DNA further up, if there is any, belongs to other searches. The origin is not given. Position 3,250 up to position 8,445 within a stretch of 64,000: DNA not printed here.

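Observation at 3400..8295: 1631-aa fusion ORF joining an ATP-grasp ligase, an MFS transporter, an unknown domain and a LOG nucleotide-glycosidase domain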

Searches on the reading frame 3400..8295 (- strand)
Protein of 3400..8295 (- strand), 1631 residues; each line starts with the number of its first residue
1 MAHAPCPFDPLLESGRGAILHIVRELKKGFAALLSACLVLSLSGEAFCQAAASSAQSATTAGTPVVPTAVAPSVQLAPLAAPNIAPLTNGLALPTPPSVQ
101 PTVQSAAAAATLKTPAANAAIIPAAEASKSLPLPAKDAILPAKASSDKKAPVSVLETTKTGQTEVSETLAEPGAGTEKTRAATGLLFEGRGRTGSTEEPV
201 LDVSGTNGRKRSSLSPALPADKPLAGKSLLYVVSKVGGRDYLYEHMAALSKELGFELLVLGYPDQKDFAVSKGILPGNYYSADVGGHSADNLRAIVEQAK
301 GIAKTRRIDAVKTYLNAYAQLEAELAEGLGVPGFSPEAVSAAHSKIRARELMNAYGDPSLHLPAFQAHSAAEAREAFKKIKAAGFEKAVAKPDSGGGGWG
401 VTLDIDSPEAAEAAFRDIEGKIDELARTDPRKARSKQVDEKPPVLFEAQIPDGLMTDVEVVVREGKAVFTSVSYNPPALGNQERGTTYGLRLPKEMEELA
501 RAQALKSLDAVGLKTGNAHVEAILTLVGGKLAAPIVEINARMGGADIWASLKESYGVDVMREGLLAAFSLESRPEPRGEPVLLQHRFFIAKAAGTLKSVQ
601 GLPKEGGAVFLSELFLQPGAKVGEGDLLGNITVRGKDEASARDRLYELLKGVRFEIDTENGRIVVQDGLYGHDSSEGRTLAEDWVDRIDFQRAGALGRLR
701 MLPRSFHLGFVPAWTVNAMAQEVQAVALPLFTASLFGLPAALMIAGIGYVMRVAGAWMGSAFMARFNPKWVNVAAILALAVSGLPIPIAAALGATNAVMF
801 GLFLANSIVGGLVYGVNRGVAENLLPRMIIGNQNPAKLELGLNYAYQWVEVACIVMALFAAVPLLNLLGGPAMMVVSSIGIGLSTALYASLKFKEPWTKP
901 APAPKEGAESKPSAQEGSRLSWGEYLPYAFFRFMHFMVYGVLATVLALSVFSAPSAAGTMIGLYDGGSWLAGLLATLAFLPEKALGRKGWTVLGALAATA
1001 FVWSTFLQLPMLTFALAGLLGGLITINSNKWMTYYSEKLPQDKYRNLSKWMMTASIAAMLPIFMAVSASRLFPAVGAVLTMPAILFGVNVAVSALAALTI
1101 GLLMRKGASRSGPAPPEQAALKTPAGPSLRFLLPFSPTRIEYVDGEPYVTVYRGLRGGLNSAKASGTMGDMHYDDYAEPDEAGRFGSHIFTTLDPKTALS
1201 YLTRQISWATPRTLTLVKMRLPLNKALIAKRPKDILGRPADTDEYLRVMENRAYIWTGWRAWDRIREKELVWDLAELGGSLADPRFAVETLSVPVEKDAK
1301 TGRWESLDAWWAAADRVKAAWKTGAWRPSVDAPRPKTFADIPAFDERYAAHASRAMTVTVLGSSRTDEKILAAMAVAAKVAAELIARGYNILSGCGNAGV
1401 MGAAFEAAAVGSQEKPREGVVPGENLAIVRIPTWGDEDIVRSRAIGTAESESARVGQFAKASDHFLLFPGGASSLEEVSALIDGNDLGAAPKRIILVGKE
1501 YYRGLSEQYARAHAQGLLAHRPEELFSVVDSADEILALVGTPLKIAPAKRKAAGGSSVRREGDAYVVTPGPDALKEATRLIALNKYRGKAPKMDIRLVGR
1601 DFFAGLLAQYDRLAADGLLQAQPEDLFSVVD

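Call 5: search_protein_families(library=pfam, proteins=[window:3400-8295:-], max_evalue=1)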
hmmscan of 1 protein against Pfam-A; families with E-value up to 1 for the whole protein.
window:3400-8295:- (1631 aa): 5 families
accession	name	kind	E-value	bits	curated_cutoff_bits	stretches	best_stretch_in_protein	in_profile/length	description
PF03641.19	Lysine_decarbox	-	2.1e-12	47.8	27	1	1452-1537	43-129/131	Possible lysine decarboxylase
PF18603.7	LAL_C2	-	6.3e-06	26.8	29.4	1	586-656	1-77/78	L-amino acid ligase C-terminal domain 2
PF18306.6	LDcluster4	-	0.00094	19.3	26.3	1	1356-1479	2-111/151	SLOG cluster4 family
PF05036.18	SPOR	-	0.072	13.9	21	1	369-419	14-65/76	SPOR domain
PF16996.10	Asp4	-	0.23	12.1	27.7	1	415-435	6-26/55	Accessory secretory protein Sec Asp4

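Call 6: search_protein_families(library=ncbifam, proteins=[window:3400-8295:-], max_evalue=1)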
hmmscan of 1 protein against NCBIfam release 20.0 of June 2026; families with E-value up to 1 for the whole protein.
window:3400-8295:- (1631 aa): 11 families
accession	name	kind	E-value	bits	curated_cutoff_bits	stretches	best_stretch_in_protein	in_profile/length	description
NF002563.0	PRK02186.1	subfamily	4.3e-13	48.4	625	1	288-663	57-403/890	argininosuccinate lyase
TIGR00730.1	TIGR00730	subfamily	1.9e-12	47.3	96.35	1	1357-1537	2-173/178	TIGR00730 family Rossman fold protein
NF058542.1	CtkRMPhLog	equivalog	7.1e-07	29.3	300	1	1373-1538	17-174/177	cytokinin riboside 5'-monophosphate phosphoribohydrolase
NF006406.0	PRK08654.1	equivalog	0.0014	17.2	739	1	303-411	73-178/499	acetyl-CoA carboxylase biotin carboxylase subunit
NF053745.1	AAntcapLigBacD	equivalog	0.0015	17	850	1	294-591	86-375/471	alanine--anticapsin ligase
NF005543.0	PRK07206.1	subfamily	0.0051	15.5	302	1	506-547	256-293/416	hypothetical protein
TIGR02068.2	cya_phycin_syn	equivalog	0.025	12.6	850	1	338-421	207-284/862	cyanophycin synthetase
NF010623.0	PRK14016.1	subfamily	0.026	12.7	877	1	338-420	208-284/871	cyanophycin synthetase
NF038390.1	Nsidase_PpnN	equivalog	0.028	13.2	450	1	1377-1481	164-265/450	nucleotide 5'-monophosphate nucleosidase PpnN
TIGR00877.1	purD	equivalog_domain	0.17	10.6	288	1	327-416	87-171/425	phosphoribosylamine--glycine ligase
NF033761.1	gliding_GltJ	equivalog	0.84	8.6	450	0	34-167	377-510/671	adventurous gliding motility protein GltJ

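Call 7: find_homologous_proteins(query=window:3400-8295:-)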
Query window:3400-8295:- (1631 aa): 10 proteins with E <= 0.001 among 8000 candidates.
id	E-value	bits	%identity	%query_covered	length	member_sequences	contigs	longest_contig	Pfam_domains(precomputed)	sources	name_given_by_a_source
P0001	0.0e+0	3552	100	99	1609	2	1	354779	PF18603.8,PF03641.20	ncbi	ncbi:MAG: LOG family protein [Elusimicrobiota bacterium]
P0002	0.0e+0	1648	72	66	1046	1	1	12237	-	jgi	-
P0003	0.0e+0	1545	68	66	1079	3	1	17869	-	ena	-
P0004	0.0e+0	1542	73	60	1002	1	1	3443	-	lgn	-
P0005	0.0e+0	1449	71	57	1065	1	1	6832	-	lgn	-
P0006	0.0e+0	1417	64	65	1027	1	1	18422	-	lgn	-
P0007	0.0e+0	1417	63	66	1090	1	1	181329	-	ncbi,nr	ncbi:MAG: hypothetical protein HY924_17185 [Elusimicrobia bacterium]|nr:hypothetical protein [Elusim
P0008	0.0e+0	1409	62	66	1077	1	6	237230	-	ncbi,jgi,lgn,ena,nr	ncbi:MAG TPA: hypothetical protein DEB40_06040 [Elusimicrobia bacterium]|nr:hypothetical protein [El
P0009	0.0e+0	1388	65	61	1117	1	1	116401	-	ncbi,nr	ncbi:MAG: hypothetical protein HY927_08365 [Elusimicrobia bacterium]|nr:hypothetical protein [Elusim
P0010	0.0e+0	1384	64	65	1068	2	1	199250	PF18603.8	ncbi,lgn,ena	ncbi:MAG: hypothetical protein WC728_02980 [Elusimicrobiota bacterium]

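Call 10: find_encoding_contigs(protein=P0008, flank=8000, max_places=2)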
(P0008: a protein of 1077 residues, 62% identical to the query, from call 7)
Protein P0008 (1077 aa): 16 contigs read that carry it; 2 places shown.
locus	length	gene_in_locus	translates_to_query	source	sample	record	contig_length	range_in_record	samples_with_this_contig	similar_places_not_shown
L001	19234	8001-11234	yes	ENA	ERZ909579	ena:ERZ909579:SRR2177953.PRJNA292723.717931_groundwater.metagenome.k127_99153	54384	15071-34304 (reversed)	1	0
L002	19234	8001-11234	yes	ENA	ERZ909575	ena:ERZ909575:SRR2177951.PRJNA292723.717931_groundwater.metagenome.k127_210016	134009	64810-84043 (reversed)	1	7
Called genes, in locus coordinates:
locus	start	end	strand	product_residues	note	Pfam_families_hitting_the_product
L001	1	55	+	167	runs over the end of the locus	-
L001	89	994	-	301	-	PF00494:SQS_PSY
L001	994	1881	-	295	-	PF00132:Hexapep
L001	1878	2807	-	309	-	PF00291:PALP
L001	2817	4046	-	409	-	PF13163:DUF3999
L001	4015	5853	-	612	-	PF10101:DUF2339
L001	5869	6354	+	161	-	PF00582:Usp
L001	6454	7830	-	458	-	-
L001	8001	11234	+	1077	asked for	-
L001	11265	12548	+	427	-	PF27218:MJ0043_C (weak)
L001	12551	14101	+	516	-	PF00580:UvrD-helicase, PF13245:AAA_19, PF01443:Viral_helicase1 (faint), PF13538:UvrD_C_2 (faint), PF00580:UvrD-helicase, PF13361:UvrD_C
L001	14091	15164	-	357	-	PF00657:Lipase_GDSL (faint), PF13472:Lipase_GDSL_2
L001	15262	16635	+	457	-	-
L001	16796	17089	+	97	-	PF22600:MTPAP-like_central (weak), PF01909:NTP_transf_2, PF18765:Polbeta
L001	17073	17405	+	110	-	PF01934:HepT-like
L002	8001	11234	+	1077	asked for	-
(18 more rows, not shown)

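Call 11: find_encoding_contigs(protein=P0007, flank=8000, max_places=2)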
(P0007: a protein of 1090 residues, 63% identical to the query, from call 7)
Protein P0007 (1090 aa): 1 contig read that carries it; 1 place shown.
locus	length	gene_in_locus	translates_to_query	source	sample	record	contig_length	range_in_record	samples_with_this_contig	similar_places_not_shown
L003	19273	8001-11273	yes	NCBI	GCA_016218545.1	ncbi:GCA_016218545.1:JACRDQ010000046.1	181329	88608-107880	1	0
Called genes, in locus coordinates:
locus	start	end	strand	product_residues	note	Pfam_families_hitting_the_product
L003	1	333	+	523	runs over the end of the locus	PF19290:PmbA_TldD_2nd (faint), PF19289:PmbA_TldD_3rd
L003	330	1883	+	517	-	PF19289:PmbA_TldD_3rd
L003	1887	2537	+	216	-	-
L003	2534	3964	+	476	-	-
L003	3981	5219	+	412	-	PF03721:UDPG_MGDP_dh_N, PF00984:UDPG_MGDP_dh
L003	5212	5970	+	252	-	PF00535:Glycos_transf_2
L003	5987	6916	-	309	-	PF13529:Peptidase_C39_2, PF03412:Peptidase_C39 (weak)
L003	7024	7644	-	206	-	PF02525:Flavodoxin_2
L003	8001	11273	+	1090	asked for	-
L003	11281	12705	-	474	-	PF02310:B12-binding, PF04055:Radical_SAM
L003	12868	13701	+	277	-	PF01797:Y1_Tnp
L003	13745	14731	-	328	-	PF01380:SIS, PF00571:CBS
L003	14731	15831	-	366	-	PF01041:DegT_DnrJ_EryC1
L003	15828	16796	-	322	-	PF01408:GFO_IDH_MocA, PF22725:GFO_IDH_MocA_C3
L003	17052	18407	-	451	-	PF03559:Hexose_dehydrat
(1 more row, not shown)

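Call 12: find_encoding_contigs(protein=P0010, flank=8000, max_places=2)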
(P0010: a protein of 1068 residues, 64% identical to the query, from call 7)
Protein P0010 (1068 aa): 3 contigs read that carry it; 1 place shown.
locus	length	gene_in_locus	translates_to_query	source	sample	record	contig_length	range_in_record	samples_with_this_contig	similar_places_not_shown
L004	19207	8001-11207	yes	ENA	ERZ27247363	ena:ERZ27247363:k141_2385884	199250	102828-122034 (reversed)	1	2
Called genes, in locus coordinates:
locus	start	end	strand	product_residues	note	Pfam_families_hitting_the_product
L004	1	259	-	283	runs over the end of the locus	PF00528:BPD_transp_1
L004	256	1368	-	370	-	PF02463:SMC_N (faint), PF00005:ABC_tran, PF13304:AAA_21 (faint), PF08402:TOBE_2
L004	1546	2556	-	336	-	PF08843:AbiEii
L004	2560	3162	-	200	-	PF19570:DUF6088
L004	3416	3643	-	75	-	-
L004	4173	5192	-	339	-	PF00112:Peptidase_C1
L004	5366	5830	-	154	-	-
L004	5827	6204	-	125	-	PF00903:Glyoxalase, PF12681:Glyoxalase_2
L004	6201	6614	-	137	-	PF03013:Pyr_excise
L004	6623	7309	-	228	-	PF01027:Bax1-I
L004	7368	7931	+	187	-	PF13646:HEAT_2 (weak)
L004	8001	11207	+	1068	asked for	PF18603:LAL_C2 (weak)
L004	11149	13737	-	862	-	PF00595:PDZ (weak), PF13180:PDZ_2 (weak), PF17820:PDZ_6 (weak), PF08238:Sel1, PF00656:Peptidase_C14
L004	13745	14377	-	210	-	-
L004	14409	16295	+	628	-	-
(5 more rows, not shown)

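Call 73: search_protein_families(library=padloc, proteins=[window:3400-8295:-], max_evalue=0.1)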
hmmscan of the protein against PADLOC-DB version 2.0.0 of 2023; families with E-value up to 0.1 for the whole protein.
window:3400-8295:- (1631 aa): 0 families

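Call 77: list_cluster_members(proteins=[P0001, P0011])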
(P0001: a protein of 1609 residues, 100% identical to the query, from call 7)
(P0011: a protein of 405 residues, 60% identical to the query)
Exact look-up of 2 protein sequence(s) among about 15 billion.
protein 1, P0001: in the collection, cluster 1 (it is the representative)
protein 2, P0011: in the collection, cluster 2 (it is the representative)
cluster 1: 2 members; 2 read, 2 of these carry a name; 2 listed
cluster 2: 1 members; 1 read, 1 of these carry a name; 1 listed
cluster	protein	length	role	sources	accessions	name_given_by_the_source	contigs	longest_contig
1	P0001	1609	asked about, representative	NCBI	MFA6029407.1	MAG: LOG family protein [Elusimicrobiota bacterium]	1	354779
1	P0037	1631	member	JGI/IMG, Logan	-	predicted Rossmann-fold nucleotide-binding protein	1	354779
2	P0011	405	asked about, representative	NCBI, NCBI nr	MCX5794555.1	MAG: LOG family protein [Elusimicrobia bacterium] | LOG family protein [Elusimicrobiota bacterium]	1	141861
